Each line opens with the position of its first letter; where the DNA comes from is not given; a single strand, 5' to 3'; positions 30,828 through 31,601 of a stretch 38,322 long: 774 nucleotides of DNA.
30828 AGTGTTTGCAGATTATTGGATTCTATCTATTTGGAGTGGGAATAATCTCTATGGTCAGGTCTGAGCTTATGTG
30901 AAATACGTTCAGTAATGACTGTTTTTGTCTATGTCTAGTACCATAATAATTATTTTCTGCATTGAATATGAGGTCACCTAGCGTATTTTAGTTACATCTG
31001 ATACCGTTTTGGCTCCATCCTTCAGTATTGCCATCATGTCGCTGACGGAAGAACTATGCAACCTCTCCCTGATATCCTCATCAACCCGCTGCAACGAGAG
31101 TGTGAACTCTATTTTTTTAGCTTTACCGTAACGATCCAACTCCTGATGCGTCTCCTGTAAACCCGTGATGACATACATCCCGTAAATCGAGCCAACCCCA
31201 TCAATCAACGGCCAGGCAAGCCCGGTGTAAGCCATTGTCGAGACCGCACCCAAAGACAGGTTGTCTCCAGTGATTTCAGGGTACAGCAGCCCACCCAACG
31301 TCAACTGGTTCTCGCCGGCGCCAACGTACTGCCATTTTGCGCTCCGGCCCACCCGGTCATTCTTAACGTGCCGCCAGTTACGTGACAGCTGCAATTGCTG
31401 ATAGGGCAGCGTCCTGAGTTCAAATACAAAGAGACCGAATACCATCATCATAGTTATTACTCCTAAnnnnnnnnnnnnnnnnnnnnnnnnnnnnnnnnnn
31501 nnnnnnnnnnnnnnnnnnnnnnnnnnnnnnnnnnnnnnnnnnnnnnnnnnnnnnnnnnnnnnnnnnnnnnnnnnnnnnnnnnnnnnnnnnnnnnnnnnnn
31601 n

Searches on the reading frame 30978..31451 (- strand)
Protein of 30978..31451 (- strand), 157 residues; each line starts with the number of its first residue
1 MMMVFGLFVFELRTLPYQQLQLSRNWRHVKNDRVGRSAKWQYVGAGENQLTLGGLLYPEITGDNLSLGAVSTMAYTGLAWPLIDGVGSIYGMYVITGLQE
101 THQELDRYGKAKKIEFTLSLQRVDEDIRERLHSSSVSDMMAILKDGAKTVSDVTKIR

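Call 50: search_protein_families(library=padloc, proteins=[window:30978-31451:-], max_evalue=0.01)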
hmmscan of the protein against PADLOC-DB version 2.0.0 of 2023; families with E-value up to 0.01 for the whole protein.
window:30978-31451:- (157 aa): 0 families

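Call 51: search_protein_families(library=pfam, proteins=[window:30978-31451:-], max_evalue=0.01)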
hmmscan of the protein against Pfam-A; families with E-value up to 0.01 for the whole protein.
window:30978-31451:- (157 aa): 1 family
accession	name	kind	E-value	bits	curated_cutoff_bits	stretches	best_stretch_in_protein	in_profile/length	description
PF06995.16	Phage_P2_GpU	-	9.4e-38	129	27.5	1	6-125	1-120/120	Phage P2 GpU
